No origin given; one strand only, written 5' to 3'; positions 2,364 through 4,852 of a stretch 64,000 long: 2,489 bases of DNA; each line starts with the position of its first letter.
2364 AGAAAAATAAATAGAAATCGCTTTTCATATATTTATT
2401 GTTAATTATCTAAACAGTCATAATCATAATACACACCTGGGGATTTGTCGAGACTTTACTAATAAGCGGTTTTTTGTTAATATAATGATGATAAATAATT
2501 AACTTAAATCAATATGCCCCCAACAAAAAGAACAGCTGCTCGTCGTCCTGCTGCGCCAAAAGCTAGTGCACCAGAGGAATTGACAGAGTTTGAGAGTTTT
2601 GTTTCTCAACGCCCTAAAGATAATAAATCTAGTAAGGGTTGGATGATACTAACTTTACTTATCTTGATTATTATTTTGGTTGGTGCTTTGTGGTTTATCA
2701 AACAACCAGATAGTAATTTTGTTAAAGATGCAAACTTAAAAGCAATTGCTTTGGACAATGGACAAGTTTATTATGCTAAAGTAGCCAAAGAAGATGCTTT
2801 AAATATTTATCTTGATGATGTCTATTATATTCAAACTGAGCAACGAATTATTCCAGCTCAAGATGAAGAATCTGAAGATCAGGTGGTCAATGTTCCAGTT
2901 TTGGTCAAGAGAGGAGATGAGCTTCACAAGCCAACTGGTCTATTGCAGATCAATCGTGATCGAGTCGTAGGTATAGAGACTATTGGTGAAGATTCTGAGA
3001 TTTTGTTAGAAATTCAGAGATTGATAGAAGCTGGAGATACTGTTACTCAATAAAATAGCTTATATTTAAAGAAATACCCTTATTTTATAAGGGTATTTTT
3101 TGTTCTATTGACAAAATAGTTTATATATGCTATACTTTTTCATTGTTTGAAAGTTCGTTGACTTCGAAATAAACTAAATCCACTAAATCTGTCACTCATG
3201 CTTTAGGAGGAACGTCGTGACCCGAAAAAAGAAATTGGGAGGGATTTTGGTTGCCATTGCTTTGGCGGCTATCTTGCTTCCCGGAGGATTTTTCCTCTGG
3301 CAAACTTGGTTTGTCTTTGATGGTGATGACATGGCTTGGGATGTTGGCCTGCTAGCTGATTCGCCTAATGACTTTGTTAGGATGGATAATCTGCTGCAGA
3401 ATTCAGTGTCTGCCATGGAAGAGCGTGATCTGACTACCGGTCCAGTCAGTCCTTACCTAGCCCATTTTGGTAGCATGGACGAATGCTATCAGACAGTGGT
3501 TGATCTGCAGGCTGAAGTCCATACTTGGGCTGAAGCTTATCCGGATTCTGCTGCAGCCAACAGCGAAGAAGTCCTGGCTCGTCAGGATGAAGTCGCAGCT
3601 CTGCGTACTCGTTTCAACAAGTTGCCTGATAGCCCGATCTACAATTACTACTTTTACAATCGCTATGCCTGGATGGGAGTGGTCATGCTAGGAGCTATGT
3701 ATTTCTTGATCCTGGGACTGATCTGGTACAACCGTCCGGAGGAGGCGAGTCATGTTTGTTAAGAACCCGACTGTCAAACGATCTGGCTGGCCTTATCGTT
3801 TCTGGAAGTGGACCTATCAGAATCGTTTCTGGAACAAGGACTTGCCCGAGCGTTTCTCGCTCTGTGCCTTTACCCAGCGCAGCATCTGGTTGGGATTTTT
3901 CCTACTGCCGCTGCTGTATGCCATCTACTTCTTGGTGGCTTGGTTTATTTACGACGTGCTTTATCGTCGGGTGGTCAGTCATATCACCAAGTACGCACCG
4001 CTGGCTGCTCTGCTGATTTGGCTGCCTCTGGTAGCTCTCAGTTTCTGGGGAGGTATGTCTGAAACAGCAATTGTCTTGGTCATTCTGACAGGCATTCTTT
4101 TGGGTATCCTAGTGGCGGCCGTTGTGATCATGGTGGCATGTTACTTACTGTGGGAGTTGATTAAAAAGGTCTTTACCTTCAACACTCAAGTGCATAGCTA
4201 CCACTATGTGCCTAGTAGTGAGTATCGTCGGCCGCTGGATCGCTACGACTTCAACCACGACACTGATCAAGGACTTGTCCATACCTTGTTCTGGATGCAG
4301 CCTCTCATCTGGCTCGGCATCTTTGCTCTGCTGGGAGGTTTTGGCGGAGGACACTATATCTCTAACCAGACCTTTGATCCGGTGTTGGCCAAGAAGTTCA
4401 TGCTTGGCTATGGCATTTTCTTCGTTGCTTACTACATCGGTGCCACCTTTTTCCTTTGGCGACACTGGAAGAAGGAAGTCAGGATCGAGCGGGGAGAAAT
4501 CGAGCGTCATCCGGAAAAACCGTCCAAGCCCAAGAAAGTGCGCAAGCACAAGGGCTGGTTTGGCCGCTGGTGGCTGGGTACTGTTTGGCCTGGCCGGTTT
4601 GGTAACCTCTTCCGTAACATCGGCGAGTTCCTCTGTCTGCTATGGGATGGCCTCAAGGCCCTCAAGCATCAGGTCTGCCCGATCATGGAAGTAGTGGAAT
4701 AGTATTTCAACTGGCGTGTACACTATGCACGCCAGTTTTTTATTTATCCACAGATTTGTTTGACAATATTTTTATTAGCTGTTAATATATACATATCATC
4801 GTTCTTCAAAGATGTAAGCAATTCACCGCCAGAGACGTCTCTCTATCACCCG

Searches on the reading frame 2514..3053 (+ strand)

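Call 48: search_protein_families(library=pfam, proteins=[window:2514-3053:+], max_evalue=0.01)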
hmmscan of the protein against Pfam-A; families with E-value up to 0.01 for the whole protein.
window:2514-3053:+ (179 aa): 1 family
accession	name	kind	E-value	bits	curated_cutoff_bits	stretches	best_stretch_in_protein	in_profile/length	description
PF07509.16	DUF1523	-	0.0091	15.8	23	0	44-110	6-73/176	Protein of unknown function (DUF1523)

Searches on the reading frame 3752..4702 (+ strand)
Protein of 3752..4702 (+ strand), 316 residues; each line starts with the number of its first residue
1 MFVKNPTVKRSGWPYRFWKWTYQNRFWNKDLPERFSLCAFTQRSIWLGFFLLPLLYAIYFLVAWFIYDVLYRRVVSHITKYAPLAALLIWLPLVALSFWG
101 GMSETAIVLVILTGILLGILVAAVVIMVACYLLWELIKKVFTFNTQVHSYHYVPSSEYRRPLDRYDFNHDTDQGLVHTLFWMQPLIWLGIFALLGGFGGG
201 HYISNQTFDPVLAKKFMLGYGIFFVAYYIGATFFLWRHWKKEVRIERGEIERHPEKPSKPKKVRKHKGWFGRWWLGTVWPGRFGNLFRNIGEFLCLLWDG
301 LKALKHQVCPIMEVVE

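Call 48: search_protein_families(library=pfam, proteins=[window:3752-4702:+], max_evalue=0.01)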
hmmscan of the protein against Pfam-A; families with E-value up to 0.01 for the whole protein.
window:3752-4702:+ (316 aa): 0 families

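Call 82: search_protein_families(library=phrogs, proteins=[window:3752-4702:+], max_evalue=0.001)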
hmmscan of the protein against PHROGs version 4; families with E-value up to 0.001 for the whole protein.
window:3752-4702:+ (316 aa): 1 family
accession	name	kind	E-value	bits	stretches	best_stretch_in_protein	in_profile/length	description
phrog_944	-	moron, auxiliary metabolic gene and host takeover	0.00027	21.7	0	178-270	118-210/235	membrane protein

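Call 83: search_protein_families(library=padloc, proteins=[window:3752-4702:+], max_evalue=0.001)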
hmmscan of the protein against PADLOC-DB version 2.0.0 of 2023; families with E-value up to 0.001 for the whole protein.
window:3752-4702:+ (316 aa): 0 families
